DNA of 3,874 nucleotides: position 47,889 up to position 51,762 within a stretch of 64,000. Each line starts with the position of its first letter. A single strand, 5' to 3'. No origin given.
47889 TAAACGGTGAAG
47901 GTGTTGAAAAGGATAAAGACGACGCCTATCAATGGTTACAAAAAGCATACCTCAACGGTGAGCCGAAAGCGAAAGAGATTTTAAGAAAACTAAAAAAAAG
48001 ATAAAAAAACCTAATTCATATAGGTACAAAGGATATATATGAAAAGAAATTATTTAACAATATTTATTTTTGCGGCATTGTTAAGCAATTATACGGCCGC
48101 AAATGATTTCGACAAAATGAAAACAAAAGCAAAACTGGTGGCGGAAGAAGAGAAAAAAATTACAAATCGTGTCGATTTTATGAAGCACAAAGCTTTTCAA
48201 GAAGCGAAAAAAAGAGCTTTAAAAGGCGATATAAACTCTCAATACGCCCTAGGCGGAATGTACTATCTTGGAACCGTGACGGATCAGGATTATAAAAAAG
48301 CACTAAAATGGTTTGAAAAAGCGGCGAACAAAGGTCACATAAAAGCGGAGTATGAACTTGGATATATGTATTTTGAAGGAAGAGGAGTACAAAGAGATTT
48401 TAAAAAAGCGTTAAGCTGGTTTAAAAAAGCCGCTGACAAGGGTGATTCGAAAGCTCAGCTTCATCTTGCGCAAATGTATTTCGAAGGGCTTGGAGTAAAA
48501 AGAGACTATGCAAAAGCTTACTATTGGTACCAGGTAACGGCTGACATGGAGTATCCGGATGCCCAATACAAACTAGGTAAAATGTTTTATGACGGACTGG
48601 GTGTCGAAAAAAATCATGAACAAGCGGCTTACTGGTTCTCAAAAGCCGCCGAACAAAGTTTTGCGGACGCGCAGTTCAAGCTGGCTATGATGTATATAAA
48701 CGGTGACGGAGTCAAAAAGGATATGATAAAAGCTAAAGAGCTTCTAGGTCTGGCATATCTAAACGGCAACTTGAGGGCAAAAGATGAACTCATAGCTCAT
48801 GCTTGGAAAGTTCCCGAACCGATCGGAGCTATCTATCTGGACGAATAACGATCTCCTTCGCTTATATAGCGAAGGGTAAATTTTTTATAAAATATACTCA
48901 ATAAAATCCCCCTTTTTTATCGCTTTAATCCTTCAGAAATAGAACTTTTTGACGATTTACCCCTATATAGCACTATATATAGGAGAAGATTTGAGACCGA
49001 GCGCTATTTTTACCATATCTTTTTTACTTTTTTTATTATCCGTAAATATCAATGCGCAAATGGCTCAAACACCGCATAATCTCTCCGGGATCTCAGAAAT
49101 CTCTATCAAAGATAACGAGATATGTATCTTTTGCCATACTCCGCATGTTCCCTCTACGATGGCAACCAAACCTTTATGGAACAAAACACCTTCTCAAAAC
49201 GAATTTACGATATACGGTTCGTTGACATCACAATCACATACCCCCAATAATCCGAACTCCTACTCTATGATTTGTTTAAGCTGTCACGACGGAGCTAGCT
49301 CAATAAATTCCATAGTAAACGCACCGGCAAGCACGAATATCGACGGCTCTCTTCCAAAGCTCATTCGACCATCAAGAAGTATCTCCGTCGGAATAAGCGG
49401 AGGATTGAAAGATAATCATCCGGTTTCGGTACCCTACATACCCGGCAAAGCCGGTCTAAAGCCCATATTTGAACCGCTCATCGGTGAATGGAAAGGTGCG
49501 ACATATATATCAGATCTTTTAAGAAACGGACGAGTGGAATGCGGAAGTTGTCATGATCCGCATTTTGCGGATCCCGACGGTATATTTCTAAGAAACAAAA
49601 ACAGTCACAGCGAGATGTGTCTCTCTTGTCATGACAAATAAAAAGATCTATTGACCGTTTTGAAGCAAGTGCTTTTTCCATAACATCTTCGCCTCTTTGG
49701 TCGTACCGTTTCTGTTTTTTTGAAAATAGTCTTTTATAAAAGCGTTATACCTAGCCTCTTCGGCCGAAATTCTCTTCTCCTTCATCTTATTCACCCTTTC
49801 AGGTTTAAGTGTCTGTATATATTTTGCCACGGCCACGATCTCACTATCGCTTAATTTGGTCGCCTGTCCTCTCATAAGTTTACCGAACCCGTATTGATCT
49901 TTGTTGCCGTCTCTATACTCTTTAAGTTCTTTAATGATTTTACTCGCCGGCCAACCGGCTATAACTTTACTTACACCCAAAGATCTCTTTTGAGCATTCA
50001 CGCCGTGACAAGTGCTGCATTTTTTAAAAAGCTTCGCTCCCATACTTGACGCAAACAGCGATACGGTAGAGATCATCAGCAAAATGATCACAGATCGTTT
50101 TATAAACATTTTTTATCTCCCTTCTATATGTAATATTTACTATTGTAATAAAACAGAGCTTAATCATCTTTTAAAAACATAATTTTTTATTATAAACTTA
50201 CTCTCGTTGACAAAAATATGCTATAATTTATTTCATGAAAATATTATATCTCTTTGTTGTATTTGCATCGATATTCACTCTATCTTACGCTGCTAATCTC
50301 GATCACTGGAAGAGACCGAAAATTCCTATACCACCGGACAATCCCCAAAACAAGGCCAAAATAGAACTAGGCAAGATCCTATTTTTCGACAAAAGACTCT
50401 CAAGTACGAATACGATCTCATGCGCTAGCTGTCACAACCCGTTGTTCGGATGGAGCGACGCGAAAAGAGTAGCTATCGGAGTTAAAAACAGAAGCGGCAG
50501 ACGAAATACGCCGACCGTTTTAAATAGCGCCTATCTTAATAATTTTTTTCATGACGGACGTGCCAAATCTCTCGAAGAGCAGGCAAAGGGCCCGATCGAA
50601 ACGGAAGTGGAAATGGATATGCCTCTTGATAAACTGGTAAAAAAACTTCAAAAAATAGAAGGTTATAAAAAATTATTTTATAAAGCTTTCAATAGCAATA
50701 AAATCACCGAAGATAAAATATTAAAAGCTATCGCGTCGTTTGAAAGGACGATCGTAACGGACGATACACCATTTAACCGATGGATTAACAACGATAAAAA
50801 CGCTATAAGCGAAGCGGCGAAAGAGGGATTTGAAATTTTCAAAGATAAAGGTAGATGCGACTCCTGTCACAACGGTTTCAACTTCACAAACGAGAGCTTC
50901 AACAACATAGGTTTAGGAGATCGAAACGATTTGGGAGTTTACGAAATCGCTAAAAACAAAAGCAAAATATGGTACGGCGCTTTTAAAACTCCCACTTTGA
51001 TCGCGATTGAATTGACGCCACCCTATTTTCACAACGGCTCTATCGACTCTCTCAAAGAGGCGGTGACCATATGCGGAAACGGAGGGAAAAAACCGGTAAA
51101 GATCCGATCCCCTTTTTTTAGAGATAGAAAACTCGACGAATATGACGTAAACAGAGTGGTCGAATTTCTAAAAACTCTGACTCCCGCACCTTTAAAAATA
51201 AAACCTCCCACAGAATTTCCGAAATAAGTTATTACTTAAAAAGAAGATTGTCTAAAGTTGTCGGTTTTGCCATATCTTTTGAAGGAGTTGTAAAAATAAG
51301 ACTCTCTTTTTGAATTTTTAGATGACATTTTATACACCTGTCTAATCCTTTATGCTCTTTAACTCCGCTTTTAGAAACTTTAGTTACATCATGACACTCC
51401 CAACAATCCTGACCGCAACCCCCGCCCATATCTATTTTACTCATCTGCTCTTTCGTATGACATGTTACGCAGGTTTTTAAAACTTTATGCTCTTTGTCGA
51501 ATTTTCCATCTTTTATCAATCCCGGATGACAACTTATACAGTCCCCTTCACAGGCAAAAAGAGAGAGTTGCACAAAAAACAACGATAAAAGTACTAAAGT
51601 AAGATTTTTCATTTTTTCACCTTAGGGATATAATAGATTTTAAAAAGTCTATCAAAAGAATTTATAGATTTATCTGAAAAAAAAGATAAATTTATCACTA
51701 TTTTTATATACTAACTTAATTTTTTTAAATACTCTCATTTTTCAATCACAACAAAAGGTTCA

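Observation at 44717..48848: Exported operon pairing a 12-haem lipoprotein and an 8-haem cytochrome with two Sel1-repeat proteins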

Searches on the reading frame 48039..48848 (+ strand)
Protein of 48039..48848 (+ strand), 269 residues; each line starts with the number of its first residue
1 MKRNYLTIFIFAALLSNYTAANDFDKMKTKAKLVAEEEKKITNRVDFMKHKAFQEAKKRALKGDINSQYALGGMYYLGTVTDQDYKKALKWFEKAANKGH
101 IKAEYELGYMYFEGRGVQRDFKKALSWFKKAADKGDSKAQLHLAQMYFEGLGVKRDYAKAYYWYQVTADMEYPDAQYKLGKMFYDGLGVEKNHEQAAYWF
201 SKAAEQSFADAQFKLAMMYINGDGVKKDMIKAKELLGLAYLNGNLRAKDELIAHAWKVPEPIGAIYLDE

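Call 3: search_protein_families(library=pfam, proteins=[window:48039-48848:+], max_evalue=0.01)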
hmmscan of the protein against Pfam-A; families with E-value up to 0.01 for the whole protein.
window:48039-48848:+ (269 aa): 3 families
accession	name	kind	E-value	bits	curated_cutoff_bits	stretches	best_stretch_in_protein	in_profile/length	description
PF08238.18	Sel1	-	5.1e-55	182.4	30.7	5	102-136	2-36/36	Sel1 repeat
PF12895.13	ANAPC3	-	1.6e-05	25.5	27.2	1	83-148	3-67/82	Anaphase-promoting complex, cyclosome, subunit 3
PF23310.1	TPR_27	-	3.2e-05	24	27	0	82-112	42-72/110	Plant tetratrico peptide repeats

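Call 4: search_protein_families(library=ncbifam, proteins=[window:48039-48848:+], max_evalue=0.01)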
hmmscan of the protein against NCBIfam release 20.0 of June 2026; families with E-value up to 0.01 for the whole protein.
window:48039-48848:+ (269 aa): 5 families
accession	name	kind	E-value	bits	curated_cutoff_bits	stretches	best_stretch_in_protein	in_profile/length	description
NF033786.1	phenyl_MerG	equivalog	6.9e-24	85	350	2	32-174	32-183/217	phenylmercury resistance protein MerG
NF047621.1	FlgprotMotXVib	equivalog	1.5e-22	80.1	330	2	37-169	43-178/211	flagellar protein MotX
NF038194.1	AlgK_TPR_lipo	equivalog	2.4e-21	75.9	700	2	70-174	303-406/448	alginate biosynthesis TPR repeat lipoprotein AlgK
NF045484.1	TransRegExoR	equivalog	1.5e-12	47.3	450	1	88-206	62-194/267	exopolysaccharide production regulator ExoR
NF041760.1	PtuA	equivalog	0.0005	19.1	500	0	93-146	2-55/524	retron Ec78 anti-phage system effector ATPase PtuA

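Call 29: find_homologous_proteins(query=window:48039-48848:+, max_evalue=1e-20)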
Query window:48039-48848:+ (269 aa): 654 proteins with E <= 1e-20 among 3208 candidates; the best 120 are listed.
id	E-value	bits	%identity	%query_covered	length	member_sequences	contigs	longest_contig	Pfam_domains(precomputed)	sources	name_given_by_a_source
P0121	1.4e-62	229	37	77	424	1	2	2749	PF13676.12,PF08238.19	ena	-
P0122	3.1e-59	219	37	76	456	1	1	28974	PF07714.24,PF00069.32,PF23310.2,PF08238.19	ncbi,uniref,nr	ncbi:hypothetical protein BGZ99_006345 [Dissophora globulifera]|uniref:Protein kinase domain-contain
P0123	1.8e-58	216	35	66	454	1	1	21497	PF13431.13,PF08238.19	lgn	-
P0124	4.9e-57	211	43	81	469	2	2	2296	PF08238.19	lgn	-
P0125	7.8e-57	211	42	74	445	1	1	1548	PF13414.13,PF13176.13,PF23310.2,PF13428.13,PF13676.12,PF08238.19,PF00515.35,PF13424.13,PF13432.13,PF13181.13,PF07719.24,PF08937.17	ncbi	-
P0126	1.1e-56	210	36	67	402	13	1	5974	PF08238.19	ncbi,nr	ncbi:MAG: hypothetical protein K6C97_11075 [Treponema sp.]|nr:hypothetical protein [Treponema sp.]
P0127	5.4e-56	208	31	77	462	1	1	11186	PF25062.2,PF23310.2,PF08238.19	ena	-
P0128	7.5e-56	207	40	67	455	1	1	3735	PF13414.13,PF13176.13,PF13428.13,PF08238.19,PF14559.13,PF00515.35,PF04212.25,PF12895.14,PF13424.13,PF13432.13,PF13181.13,PF07719.24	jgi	jgi:TPR repeat protein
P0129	3.4e-55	205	46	66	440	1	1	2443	PF23310.2,PF13676.12,PF08238.19,PF08937.17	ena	-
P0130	5.1e-55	205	33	67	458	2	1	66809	PF23310.2,PF08238.19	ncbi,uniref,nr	ncbi:hypothetical protein INT47_005768 [Mucor saturninus]|uniref:Uncharacterized protein n=1 Tax=Muc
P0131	9.5e-55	204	45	59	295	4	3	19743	PF08238.19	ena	-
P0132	1.1e-54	204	41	63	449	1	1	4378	PF08238.19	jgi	jgi:TPR repeat protein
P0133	1.3e-54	203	38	72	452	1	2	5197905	PF23310.2,PF08238.19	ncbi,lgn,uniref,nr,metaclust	ncbi:tetratricopeptide repeat protein [Desulfobacula toluolica]|uniref:Sel1 repeat domain protein n=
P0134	1.4e-54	203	41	84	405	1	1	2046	PF08238.19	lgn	-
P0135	3.6e-54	202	31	71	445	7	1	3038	PF00515.35,PF13424.13,PF13432.13,PF08238.19,PF07719.24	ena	-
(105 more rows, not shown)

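Call 65: find_related_loci(query=window:48039-48848:+, collection=metagenome_contigs, flank=7000)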
Query window:48039-48848:+ (269 aa) in metagenome_contigs; peptide patterns used: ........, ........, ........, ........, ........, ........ (x = any residue, [..] = any of these).
167 stretches matched a pattern; 104 encode a relative of the query (tblastn E <= 1e-3); the best 80 are kept; 80 distinct loci.
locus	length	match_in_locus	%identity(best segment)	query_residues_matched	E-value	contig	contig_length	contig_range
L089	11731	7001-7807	65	1-269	1e-118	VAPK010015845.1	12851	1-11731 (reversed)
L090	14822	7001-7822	44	44-256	4e-45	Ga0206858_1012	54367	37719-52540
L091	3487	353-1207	45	51-252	1e-44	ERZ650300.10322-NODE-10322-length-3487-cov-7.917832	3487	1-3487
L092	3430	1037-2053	45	42-252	3e-43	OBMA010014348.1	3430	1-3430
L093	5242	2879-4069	38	51-256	6e-43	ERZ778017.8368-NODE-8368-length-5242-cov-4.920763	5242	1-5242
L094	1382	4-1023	39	45-252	5e-43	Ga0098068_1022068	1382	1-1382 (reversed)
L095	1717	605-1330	40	51-256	6e-42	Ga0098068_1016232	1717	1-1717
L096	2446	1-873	37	48-256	3e-41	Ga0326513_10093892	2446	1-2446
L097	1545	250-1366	41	57-248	4e-41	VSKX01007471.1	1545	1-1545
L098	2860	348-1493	42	17-251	8e-40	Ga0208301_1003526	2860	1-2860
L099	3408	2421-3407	42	35-256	8e-40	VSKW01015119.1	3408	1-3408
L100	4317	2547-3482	45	49-235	4e-40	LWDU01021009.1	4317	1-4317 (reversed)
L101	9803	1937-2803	38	42-252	1e-39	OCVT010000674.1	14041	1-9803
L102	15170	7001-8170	38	50-259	2e-39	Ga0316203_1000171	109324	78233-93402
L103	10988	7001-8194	39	51-256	7e-39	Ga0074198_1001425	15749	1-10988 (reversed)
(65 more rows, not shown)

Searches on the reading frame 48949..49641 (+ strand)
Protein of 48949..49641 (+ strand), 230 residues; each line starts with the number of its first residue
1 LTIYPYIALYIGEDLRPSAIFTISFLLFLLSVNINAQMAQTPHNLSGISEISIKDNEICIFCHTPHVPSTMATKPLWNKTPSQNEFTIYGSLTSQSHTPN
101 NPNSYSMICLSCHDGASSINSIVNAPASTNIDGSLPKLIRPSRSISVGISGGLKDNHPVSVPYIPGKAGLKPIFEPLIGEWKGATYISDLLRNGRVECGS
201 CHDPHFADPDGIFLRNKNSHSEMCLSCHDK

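Call 3: search_protein_families(library=pfam, proteins=[window:48949-49641:+], max_evalue=0.01)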
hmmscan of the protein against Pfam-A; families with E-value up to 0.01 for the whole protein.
window:48949-49641:+ (230 aa): 2 families
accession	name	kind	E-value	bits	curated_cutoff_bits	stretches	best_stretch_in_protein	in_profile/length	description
PF09699.15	Paired_CXXCH_1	-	1.9e-10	40.7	20.6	1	197-230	8-38/41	Doubled CXXCH motif (Paired_CXXCH_1)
PF14522.11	Cytochrome_C7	-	2.3e-05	24.6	24.8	1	195-229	13-49/67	Cytochrome c7 and related cytochrome c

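Call 4: search_protein_families(library=ncbifam, proteins=[window:48949-49641:+], max_evalue=0.01)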
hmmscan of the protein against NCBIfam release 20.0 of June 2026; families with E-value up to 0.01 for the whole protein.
window:48949-49641:+ (230 aa): 5 families
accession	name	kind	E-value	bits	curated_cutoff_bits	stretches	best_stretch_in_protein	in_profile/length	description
TIGR01905.1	paired_CXXCH_1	subfamily_domain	1.1e-08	34.8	25.2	1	197-229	8-37/41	doubled CXXCH domain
TIGR03508.1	decahem_SO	subfamily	6.9e-06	25.7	192.2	1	191-229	139-175/258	DmsE family decaheme c-type cytochrome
NF041028.1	decahem_GSU2203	exception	2e-05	24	325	1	191-229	170-208/317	GSU2203 family decaheme c-type cytochrome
NF008659.0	PRK11659.1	equivalog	0.00042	20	184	0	24-117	16-86/188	cytochrome c nitrite reductase pentaheme subunit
TIGR03507.1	decahem_SO1788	subfamily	0.0055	15.2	209.3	0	196-229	270-303/672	OmcA/MtrC family decaheme c-type cytochrome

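Call 74: search_solved_structures(query=window:48949-49641:+, max_evalue=10, show_alignments=2)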
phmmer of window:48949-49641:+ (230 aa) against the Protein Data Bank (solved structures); distinct sequences matched with E-value up to 10: 6.
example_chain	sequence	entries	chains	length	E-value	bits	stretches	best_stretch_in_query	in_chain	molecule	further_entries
9yuq_N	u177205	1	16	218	1.7e-20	76.4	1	23-230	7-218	Putative multiheme cytochrome c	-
7tfs_A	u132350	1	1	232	6.1e-18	68.1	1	26-230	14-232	Cytochrome c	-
6r2q_A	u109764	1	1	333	0.047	16.1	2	193-230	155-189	Cystathionine beta-synthase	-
5ikf_A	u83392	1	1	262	0.19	14.1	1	13-79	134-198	Chromatin remodeling factor mit1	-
3lpm_A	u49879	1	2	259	0.49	12.7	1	186-223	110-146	Putative methyltransferase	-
28pb_A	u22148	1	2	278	9.2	8.6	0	156-229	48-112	Cytochrome c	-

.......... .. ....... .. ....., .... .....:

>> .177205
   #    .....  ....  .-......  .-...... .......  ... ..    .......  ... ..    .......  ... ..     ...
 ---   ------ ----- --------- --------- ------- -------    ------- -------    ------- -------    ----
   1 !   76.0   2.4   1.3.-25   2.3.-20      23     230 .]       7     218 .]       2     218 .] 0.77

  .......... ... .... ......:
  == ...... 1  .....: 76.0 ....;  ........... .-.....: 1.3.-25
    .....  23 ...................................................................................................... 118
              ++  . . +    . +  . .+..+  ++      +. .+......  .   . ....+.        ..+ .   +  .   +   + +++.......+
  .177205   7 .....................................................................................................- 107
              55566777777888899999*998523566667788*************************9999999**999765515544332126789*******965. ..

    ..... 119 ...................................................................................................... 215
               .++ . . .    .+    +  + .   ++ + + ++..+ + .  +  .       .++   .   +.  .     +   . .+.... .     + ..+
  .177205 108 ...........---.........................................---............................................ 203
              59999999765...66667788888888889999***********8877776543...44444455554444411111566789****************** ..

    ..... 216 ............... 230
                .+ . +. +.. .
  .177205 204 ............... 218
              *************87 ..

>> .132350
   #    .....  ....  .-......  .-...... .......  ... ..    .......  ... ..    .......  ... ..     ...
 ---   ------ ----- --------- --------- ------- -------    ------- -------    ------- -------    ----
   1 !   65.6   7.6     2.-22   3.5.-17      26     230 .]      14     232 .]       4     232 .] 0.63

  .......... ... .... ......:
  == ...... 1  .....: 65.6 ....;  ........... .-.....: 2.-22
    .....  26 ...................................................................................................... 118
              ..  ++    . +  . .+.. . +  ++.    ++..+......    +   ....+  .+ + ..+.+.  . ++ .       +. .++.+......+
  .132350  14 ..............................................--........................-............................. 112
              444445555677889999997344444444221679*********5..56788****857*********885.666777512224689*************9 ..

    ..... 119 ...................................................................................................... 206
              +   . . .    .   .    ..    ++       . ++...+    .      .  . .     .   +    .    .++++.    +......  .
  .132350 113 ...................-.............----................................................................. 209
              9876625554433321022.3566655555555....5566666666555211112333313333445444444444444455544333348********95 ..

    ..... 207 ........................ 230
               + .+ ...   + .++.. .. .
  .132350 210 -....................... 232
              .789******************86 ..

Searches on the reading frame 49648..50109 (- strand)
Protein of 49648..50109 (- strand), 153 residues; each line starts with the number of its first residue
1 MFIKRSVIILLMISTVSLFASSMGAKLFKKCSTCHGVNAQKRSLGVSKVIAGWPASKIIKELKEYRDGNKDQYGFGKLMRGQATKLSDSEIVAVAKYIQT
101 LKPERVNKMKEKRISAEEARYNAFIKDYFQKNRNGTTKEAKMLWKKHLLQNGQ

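Call 3: search_protein_families(library=pfam, proteins=[window:49648-50109:-], max_evalue=0.01)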
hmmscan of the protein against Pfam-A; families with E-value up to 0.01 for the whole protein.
window:49648-50109:- (153 aa): 2 families
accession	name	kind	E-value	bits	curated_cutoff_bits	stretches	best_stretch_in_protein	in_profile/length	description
PF00034.26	Cytochrom_C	-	2.3e-10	42.1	21.3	1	24-102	4-90/90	Cytochrome c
PF13442.11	Cytochrome_CBB3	-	2.5e-05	25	27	1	29-98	12-68/68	Cytochrome C oxidase, cbb3-type, subunit III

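Call 4: search_protein_families(library=ncbifam, proteins=[window:49648-50109:-], max_evalue=0.01)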
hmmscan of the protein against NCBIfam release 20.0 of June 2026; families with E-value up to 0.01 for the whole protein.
window:49648-50109:- (153 aa): 4 families
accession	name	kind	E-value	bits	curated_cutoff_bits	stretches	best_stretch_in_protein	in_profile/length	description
TIGR00782.1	ccoP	equivalog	0.00045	19.6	179.95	1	19-104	105-195/285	cytochrome-c oxidase, cbb3-type subunit III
NF050122.1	bc1_QcrC_actin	exception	0.00053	19.4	200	1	23-112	43-128/253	cytochrome bc1 complex diheme cytochrome c subunit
NF049874.1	PdsA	exception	0.0013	18.6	330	1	22-98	120-194/198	periplasmic diheme shuttle PdsA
NF011054.0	PRK14486.1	equivalog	0.0013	18.3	447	1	22-102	216-291/294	putative bifunctional cbb3-type cytochrome c oxidase subunit II/cytochrome c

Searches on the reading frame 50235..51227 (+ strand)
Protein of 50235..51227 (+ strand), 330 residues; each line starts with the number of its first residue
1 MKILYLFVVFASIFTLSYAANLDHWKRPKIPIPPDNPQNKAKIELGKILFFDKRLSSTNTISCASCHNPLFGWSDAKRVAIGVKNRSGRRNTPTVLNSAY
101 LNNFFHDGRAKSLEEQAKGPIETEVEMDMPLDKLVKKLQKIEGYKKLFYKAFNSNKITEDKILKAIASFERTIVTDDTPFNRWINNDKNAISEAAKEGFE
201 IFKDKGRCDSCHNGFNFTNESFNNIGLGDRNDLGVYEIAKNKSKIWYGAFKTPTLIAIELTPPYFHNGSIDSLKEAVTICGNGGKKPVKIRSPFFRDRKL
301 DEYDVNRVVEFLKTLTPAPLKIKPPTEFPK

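Call 3: search_protein_families(library=pfam, proteins=[window:50235-51227:+], max_evalue=0.01)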
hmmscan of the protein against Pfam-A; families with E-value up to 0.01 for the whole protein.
window:50235-51227:+ (330 aa): 6 families
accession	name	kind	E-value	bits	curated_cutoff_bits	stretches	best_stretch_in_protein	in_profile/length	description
PF03150.19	CCP_MauG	-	8.5e-59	198.9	25.6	1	40-188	1-148/149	Di-haem cytochrome c peroxidase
PF00034.26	Cytochrom_C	-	0.00015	23.5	21.3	0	195-315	1-89/90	Cytochrome c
PF14522.11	Cytochrome_C7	-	0.00054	20.2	24.8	0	57-74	9-27/67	Cytochrome c7 and related cytochrome c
PF13442.11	Cytochrome_CBB3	-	0.0019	18.9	27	0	194-311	2-67/68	Cytochrome C oxidase, cbb3-type, subunit III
PF21419.2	RoxA-like_Cyt-c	-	0.0021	18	26.7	1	251-275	3-27/39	RoxA-like, cytochrome c-like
PF07627.16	PSCyt3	-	0.0044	17.7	27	0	192-226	55-92/98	Protein of unknown function (DUF1588)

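Call 4: search_protein_families(library=ncbifam, proteins=[window:50235-51227:+], max_evalue=0.01)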
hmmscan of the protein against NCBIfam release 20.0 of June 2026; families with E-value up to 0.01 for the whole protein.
window:50235-51227:+ (330 aa): 7 families
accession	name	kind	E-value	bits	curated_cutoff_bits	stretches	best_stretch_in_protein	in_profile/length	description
TIGR03791.1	TTQ_mauG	equivalog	4.1e-80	269.1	443.85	1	41-325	4-288/291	tryptophan tryptophylquinone biosynthesis enzyme MauG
TIGR04039.1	MXAN_0977_Heme2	hypoth_equivalog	1.1e-59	202.2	362.85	1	32-318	1-324/336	MbnH family di-heme enzyme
TIGR03981.2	SAM_quin_mod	hypoth_equivalog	1.2e-31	110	340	2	139-278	208-356/411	His-Xaa-Ser system-associated MauG-like protein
NF052341.1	hydrazine_gamma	equivalog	5.7e-09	35.4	625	1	41-219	66-222/339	hydrazine synthase subunit gamma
NF040606.1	CytoC_perox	subfamily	2.1e-06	27.2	150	1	28-275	283-451/524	di-heme-cytochrome C peroxidase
NF052342.1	hydrazine_BC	exception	2.7e-05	22.6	1250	1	41-215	417-569/690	hydrazine synthase subunit beta-gamma fusion subunit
TIGR04484.1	thiosulf_SoxA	equivalog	0.00045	19.6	110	1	29-69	94-132/212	sulfur oxidation c-type cytochrome SoxA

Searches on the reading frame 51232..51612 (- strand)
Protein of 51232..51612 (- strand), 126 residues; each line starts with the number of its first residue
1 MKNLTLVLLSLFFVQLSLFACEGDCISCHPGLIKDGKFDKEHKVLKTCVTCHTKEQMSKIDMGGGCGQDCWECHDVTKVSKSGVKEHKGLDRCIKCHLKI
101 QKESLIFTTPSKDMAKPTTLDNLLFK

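Call 3: search_protein_families(library=pfam, proteins=[window:51232-51612:-], max_evalue=0.01)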
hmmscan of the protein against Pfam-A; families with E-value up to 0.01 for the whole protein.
window:51232-51612:- (126 aa): 3 families
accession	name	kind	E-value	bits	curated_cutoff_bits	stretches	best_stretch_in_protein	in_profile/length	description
PF22113.1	Mtrc-MtrF_II-IV_dom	-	7.6e-06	26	30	1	23-59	7-42/176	Outer membrane cytochrome MtrC/MtrF-like, domains II/IV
PF14522.11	Cytochrome_C7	-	0.00052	20.2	24.8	0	22-74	13-66/67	Cytochrome c7 and related cytochrome c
PF09699.15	Paired_CXXCH_1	-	0.00082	19.4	20.6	0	22-56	6-40/41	Doubled CXXCH motif (Paired_CXXCH_1)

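Call 4: search_protein_families(library=ncbifam, proteins=[window:51232-51612:-], max_evalue=0.01)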
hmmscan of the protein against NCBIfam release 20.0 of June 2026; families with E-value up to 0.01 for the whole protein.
window:51232-51612:- (126 aa): 4 families
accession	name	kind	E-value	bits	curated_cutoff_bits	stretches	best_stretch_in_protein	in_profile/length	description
TIGR03508.1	decahem_SO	subfamily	0.00044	19.8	192.2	1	41-104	66-131/258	DmsE family decaheme c-type cytochrome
NF045722.1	c3_cytochr_TmcA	equivalog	0.0013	18.6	114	0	41-102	53-115/125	acidic tetraheme cytochrome c3 TmcA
NF047727.1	4hemeCytCCctA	equivalog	0.0018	18.4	180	0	48-102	40-92/109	tetraheme c-type cytochrome CctA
TIGR03153.1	cytochr_NrfH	equivalog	0.0026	17.8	134.2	0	22-54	102-135/138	cytochrome c nitrite reductase small subunit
